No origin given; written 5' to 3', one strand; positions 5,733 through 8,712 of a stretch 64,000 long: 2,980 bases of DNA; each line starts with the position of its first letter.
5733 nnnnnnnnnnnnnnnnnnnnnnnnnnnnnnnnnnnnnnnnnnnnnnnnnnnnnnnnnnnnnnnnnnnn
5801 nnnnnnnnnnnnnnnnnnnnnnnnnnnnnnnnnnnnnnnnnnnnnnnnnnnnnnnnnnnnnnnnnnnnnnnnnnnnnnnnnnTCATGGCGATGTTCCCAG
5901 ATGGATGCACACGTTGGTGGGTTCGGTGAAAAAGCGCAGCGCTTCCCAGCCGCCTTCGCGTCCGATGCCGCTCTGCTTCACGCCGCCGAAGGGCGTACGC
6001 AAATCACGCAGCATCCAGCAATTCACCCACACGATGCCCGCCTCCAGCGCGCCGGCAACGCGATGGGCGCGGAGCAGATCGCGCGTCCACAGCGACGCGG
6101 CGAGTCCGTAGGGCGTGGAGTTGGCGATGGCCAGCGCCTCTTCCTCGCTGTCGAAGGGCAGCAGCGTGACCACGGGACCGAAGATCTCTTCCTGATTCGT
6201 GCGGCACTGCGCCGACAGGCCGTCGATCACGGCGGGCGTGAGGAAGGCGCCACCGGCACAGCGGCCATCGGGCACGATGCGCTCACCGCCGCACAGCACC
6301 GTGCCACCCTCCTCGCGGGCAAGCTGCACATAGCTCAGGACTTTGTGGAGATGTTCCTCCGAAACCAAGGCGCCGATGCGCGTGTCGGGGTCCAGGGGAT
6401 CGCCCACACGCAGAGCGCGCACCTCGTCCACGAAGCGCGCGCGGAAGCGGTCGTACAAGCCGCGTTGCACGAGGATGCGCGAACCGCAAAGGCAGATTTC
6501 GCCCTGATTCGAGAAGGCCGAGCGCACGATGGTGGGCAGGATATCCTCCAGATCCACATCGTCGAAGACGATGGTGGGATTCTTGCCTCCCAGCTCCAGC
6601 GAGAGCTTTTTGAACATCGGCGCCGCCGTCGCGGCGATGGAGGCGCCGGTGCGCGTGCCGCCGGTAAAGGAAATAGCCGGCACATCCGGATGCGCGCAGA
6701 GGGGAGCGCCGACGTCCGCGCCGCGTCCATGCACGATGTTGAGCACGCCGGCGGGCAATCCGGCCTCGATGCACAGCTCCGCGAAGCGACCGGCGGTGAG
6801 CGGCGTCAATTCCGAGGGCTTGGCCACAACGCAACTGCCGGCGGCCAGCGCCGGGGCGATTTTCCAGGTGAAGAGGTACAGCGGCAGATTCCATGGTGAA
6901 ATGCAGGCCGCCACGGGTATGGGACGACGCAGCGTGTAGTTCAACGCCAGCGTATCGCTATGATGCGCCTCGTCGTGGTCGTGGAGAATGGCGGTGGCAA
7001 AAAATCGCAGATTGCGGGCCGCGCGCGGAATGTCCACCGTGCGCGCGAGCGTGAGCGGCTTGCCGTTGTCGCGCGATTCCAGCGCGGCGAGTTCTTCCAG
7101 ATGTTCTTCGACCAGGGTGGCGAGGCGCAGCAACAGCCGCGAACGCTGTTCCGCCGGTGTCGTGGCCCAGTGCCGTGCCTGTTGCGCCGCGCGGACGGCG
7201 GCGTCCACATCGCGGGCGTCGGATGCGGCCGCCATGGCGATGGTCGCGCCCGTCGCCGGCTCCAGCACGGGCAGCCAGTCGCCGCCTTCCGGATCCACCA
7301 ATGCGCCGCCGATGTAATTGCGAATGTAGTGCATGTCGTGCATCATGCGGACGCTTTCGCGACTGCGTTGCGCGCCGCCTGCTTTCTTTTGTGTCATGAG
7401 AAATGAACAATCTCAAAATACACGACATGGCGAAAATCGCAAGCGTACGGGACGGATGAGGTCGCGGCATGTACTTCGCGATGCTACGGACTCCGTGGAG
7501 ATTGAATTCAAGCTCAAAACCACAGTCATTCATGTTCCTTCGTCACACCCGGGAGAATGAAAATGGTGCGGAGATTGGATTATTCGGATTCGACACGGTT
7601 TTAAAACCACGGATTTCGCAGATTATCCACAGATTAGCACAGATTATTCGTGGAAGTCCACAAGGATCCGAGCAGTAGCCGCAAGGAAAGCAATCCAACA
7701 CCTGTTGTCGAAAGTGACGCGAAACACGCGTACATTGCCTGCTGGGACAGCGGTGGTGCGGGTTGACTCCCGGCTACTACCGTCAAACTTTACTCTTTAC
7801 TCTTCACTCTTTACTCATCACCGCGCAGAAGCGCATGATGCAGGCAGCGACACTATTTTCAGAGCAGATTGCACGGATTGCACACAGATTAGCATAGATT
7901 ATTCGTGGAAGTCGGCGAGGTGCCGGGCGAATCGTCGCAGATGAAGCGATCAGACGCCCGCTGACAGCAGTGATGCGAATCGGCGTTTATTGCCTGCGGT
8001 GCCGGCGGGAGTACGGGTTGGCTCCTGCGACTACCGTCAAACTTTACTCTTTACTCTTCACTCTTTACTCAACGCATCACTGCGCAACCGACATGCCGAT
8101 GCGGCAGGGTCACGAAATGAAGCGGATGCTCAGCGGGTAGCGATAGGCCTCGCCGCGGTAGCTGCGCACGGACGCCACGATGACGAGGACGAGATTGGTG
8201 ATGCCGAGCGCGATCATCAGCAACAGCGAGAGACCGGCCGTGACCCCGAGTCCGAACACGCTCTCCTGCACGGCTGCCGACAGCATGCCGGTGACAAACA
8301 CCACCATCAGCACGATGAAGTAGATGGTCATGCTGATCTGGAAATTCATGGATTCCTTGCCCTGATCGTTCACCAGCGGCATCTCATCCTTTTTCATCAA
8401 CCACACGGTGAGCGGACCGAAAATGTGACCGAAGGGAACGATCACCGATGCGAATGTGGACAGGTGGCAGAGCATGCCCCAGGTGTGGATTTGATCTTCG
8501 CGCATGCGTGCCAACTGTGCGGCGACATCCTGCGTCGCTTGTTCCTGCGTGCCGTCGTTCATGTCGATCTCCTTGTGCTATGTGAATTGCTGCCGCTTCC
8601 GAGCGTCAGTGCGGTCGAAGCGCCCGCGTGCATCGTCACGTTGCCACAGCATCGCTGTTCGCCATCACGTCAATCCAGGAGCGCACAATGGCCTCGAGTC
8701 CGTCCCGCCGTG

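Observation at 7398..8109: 700-bp ORF-free, AT-richer spacer with an imperfect tandem duplication, GAGTRAA heptads and a consensus DnaA box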

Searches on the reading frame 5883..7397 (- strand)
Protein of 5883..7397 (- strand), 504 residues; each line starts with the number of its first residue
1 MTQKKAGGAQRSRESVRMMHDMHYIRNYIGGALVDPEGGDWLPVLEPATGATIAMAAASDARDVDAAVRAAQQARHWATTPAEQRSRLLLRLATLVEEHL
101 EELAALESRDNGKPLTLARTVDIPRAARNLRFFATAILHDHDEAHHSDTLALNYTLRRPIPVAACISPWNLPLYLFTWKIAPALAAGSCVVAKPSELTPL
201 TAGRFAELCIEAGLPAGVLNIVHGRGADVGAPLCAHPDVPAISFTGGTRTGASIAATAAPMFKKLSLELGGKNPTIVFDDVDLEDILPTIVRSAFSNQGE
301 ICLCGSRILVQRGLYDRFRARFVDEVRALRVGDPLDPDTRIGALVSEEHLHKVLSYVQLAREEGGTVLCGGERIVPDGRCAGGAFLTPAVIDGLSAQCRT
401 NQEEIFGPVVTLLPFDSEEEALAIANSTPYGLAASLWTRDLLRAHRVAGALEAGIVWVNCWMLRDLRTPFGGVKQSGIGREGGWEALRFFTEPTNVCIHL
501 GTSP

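Call 8: search_protein_families(library=pfam, proteins=[window:5883-7397:-])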
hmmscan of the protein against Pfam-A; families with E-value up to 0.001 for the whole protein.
window:5883-7397:- (504 aa): 1 family
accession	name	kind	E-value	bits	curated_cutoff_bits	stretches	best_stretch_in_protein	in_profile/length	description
PF00171.27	Aldedh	-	2.1e-167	557.8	23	1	37-495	5-460/461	Aldehyde dehydrogenase family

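Call 23: find_homologous_proteins(query=window:5883-7397:-, max_evalue=1e-100)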
Query window:5883-7397:- (504 aa): 8000 proteins with E <= 1e-100 among 8000 candidates; the best 120 are listed.
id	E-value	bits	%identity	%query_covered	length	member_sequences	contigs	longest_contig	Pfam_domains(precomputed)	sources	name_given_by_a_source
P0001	0.0e+0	1116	97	100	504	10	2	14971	PF00171.28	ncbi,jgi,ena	-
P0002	1.2e-243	827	75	95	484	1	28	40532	PF00171.28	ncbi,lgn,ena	-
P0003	1.7e-241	820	76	95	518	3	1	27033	PF00171.28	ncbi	-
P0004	8.4e-241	818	76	95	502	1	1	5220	PF00171.28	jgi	jgi:aminomuconate-semialdehyde/2-hydroxymuconate-6-semialdehyde dehydrogenase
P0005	2.3e-237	807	75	95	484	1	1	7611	PF00171.28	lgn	-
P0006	3.5e-234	796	72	96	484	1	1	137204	PF00171.28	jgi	jgi:aminomuconate-semialdehyde/2-hydroxymuconate-6-semialdehyde dehydrogenase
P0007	1.2e-232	791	72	95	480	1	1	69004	PF00171.28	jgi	jgi:aminomuconate-semialdehyde/2-hydroxymuconate-6-semialdehyde dehydrogenase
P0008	3.3e-232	790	75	91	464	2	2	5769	PF00171.28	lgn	-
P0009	1.0e-231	788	71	95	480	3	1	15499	PF00171.28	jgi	jgi:aminomuconate-semialdehyde/2-hydroxymuconate-6-semialdehyde dehydrogenase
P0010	2.0e-231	787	71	95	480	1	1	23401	PF00171.28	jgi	-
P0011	2.2e-231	787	74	95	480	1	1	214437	PF00171.28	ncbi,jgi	-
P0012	8.4e-231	785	71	95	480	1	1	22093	PF00171.28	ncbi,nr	ncbi:MAG: 2-hydroxymuconic semialdehyde dehydrogenase [Ignavibacteria bacterium]|nr:MAG: 2-hydroxymu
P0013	3.9e-230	783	71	95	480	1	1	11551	PF00171.28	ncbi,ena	-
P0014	1.0e-229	781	71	95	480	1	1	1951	PF00171.28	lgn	-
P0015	2.2e-229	780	72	95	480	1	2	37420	PF00171.28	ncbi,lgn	-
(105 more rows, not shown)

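Call 26: find_encoding_contigs(protein=P0001, flank=3000, max_places=6)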
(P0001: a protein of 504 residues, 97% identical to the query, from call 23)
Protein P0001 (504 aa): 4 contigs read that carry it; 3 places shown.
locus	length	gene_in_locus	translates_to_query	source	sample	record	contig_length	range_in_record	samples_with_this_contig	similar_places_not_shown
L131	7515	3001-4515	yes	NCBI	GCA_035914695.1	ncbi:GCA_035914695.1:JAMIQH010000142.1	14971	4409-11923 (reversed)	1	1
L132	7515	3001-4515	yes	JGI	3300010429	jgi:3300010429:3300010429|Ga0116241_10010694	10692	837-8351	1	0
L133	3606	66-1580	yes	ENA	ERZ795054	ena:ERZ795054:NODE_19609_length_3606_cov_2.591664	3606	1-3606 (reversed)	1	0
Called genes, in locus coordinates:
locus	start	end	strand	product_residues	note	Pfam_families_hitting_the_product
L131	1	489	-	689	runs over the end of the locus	PF12969:DUF3857, PF01841:Transglut_core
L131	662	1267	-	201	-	PF00163:Ribosomal_S4, PF01479:S4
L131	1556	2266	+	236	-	-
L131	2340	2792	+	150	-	PF09685:MamF_MmsF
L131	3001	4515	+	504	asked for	PF00171:Aldedh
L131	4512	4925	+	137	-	PF01042:Ribonuc_L-PSP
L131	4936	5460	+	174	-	PF06052:3-HAO, PF07883:Cupin_2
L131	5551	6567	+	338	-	PF04909:Amidohydro_2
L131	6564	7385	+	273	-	PF04199:Cyclase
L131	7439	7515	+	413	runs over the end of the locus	PF00266:Aminotran_5, PF22580:KYNU_C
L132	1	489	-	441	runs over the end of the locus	?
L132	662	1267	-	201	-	PF00163:Ribosomal_S4, PF01479:S4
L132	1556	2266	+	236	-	-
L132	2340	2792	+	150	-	PF09685:MamF_MmsF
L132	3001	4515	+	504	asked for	PF00171:Aldedh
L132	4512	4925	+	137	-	PF01042:Ribonuc_L-PSP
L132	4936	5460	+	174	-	PF06052:3-HAO, PF07883:Cupin_2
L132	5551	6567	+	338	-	PF04909:Amidohydro_2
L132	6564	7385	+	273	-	PF04199:Cyclase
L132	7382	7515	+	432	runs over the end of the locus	PF00266:Aminotran_5, PF22580:KYNU_C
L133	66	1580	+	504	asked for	PF00171:Aldedh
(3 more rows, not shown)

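Call 29: find_encoding_contigs(protein=P0002, flank=3000, max_places=5)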
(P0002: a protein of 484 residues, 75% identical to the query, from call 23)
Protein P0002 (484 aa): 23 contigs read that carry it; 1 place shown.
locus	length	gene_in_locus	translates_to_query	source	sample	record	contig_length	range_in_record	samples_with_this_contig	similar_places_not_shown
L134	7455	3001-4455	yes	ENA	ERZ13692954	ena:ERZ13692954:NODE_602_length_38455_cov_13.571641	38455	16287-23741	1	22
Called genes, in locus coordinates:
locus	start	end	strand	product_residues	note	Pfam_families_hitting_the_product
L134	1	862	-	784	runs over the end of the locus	PF12969:DUF3857, PF01841:Transglut_core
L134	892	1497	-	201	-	PF00163:Ribosomal_S4, PF01479:S4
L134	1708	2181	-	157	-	-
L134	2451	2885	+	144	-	PF09685:MamF_MmsF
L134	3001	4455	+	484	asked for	PF00171:Aldedh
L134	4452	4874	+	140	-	PF01042:Ribonuc_L-PSP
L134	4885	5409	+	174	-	PF06052:3-HAO, PF07883:Cupin_2 (weak)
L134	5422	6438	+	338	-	PF04909:Amidohydro_2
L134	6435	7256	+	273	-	PF04199:Cyclase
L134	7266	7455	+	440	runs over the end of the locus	PF00266:Aminotran_5, PF22580:KYNU_C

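Call 30: find_encoding_contigs(protein=P0003, flank=3000, max_places=3)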
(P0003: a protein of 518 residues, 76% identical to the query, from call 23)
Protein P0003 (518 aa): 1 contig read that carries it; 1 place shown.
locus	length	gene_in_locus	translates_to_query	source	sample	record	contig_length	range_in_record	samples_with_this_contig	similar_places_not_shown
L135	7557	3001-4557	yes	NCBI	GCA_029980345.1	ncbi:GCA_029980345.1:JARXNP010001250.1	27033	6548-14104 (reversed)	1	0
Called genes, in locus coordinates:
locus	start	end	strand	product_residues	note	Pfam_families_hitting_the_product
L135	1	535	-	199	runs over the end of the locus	PF00484:Pro_CA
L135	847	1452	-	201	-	PF00163:Ribosomal_S4, PF01479:S4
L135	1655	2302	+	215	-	-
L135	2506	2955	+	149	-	PF09685:MamF_MmsF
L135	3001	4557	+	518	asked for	PF00171:Aldedh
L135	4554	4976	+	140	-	PF01042:Ribonuc_L-PSP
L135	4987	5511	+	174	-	PF06052:3-HAO, PF07883:Cupin_2 (weak)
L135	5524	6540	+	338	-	PF04909:Amidohydro_2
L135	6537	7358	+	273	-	PF04199:Cyclase (weak)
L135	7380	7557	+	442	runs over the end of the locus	PF00266:Aminotran_5, PF22580:KYNU_C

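Call 31: find_encoding_contigs(protein=P0011, flank=3000, max_places=3)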
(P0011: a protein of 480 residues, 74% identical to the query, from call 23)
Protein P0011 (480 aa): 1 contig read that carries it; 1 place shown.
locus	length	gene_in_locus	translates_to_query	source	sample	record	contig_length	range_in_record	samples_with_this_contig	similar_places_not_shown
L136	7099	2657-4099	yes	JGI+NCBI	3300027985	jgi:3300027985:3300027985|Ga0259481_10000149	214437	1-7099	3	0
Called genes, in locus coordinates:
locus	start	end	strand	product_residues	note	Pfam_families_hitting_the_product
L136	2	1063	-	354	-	?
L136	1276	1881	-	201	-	PF00163:Ribosomal_S4, PF01479:S4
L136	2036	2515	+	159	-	PF09685:MamF_MmsF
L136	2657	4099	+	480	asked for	PF00171:Aldedh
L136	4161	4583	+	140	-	PF01042:Ribonuc_L-PSP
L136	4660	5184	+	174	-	PF06052:3-HAO, PF07883:Cupin_2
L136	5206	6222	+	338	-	PF04909:Amidohydro_2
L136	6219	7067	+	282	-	PF04199:Cyclase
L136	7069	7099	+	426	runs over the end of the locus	PF00266:Aminotran_5, PF22580:KYNU_C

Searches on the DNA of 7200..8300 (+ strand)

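Call 4: search_rna_families(source=window, start=7200, end=8300, threshold=evalue, max_evalue=10, show_alignments=3)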
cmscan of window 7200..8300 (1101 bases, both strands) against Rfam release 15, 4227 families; matches with E-value up to 10: 3.
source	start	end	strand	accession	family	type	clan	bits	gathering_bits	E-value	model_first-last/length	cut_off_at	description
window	7212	7252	-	RF02808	PyrR210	Gene; snRNA; snoRNA; HACA-box;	-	20.5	59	0.28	1-42/59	no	Pyrobaculum sRNA 210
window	7915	7938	+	RF02470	Ms_IGR-8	Gene; sRNA;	-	13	44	7.5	31-54/63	no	Mycobacterium sRNA Ms_IGR-8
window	7968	7992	+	RF02812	asponA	Gene; antisense;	-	9.3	113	5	54-78/295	no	anti ponA RNA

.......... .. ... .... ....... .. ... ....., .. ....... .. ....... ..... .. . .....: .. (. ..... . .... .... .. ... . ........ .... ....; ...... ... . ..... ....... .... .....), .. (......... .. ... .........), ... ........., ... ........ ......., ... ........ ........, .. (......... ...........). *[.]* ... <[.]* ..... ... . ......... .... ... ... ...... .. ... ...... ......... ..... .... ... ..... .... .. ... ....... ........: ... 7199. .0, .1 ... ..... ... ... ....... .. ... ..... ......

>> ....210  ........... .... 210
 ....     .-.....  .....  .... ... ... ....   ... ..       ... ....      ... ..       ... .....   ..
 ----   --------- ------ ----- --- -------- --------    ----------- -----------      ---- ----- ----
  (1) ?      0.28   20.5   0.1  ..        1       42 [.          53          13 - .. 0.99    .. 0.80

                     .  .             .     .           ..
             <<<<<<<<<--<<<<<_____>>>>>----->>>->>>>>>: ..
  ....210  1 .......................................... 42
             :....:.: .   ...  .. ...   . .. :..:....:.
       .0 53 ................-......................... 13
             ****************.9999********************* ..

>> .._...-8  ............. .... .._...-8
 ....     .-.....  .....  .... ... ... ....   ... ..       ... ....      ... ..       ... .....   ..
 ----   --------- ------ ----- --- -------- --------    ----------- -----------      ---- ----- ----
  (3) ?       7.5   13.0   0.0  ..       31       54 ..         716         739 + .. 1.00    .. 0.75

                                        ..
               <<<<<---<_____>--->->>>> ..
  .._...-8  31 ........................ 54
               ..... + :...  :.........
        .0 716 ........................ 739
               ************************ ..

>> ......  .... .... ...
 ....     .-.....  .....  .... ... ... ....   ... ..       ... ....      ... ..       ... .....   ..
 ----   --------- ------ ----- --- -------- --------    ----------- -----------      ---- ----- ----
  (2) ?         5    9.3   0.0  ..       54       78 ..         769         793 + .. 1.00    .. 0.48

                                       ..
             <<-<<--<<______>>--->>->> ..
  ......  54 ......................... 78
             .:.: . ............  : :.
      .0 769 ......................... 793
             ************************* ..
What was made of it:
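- No Rfam hit even at E<=10 (call 4).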

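Call 64: search_dna_similar(query=window:7516-8087:+, collection=plasmids, mode=distant, max_rows=10)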
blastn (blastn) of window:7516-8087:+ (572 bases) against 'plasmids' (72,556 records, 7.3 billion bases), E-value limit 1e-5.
No match.

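Call 65: search_dna_similar(query=window:7516-8087:+, collection=phages, mode=distant, max_rows=10)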
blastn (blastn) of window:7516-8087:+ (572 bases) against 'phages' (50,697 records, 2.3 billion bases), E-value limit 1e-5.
No match.
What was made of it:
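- On Modular mosaic intergenic repeats (BOX/BIME type; analogy, not homology): The Rfam, plasmid and phage searches found nothing (calls 4, 64, 65).
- Tried and rejected: Plasmid and phage BLAST in distant mode: no match (calls 64, 65).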

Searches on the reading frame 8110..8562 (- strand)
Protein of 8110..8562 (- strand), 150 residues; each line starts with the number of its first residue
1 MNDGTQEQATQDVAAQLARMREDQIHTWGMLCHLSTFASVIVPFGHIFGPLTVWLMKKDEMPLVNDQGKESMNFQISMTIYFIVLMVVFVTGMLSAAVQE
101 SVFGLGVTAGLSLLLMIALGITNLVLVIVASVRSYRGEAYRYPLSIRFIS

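Call 8: search_protein_families(library=pfam, proteins=[window:8110-8562:-])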
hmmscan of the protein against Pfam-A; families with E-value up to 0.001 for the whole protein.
window:8110-8562:- (150 aa): 1 family
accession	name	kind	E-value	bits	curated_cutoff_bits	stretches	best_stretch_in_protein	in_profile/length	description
PF09685.15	DUF4870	-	1.5e-36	125.1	25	1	27-149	3-107/107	Domain of unknown function (DUF4870)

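Call 15: find_encoding_contigs(protein=window:8110-8562:-, flank=4000, max_places=10)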
Protein window:8110-8562:- (150 aa): 22 contigs read that carry it; 10 places shown.
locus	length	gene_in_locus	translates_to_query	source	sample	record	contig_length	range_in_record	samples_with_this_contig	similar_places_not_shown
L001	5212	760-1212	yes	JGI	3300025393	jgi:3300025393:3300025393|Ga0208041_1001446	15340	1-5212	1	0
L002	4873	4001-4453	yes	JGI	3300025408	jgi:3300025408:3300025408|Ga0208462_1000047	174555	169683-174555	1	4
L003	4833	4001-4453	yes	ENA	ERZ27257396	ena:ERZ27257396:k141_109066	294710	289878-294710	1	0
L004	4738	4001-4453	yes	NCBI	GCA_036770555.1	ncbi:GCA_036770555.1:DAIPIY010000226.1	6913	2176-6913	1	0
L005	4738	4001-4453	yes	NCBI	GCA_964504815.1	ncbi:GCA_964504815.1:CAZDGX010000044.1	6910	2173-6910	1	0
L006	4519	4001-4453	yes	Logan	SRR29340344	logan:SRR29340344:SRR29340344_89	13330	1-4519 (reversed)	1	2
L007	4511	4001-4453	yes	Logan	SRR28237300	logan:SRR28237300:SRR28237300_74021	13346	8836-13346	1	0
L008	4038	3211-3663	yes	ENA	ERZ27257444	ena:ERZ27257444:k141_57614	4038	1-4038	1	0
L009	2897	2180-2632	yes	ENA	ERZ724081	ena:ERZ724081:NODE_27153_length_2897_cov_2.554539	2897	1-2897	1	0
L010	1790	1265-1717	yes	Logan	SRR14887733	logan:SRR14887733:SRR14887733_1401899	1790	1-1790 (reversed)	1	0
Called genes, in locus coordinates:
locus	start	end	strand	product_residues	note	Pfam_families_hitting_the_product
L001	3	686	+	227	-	?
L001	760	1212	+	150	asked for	PF09685:MamF_MmsF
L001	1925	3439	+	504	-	PF00171:Aldedh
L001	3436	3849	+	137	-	PF01042:Ribonuc_L-PSP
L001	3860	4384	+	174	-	PF06052:3-HAO, PF07883:Cupin_2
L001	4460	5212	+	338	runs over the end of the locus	PF04909:Amidohydro_2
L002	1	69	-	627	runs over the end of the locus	PF12969:DUF3857, PF12970:DUF3858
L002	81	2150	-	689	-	PF12969:DUF3857, PF01841:Transglut_core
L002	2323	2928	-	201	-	PF00163:Ribosomal_S4, PF01479:S4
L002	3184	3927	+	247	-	-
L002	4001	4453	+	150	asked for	PF09685:MamF_MmsF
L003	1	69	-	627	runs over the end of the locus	PF12969:DUF3857, PF12970:DUF3858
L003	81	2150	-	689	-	PF12969:DUF3857, PF01841:Transglut_core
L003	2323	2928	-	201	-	PF00163:Ribosomal_S4, PF01479:S4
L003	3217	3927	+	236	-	-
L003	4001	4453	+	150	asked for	PF09685:MamF_MmsF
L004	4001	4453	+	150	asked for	PF09685:MamF_MmsF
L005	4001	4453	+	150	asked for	PF09685:MamF_MmsF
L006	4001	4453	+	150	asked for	PF09685:MamF_MmsF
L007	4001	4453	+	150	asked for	PF09685:MamF_MmsF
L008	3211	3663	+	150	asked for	PF09685:MamF_MmsF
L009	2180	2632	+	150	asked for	PF09685:MamF_MmsF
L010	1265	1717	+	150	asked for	PF09685:MamF_MmsF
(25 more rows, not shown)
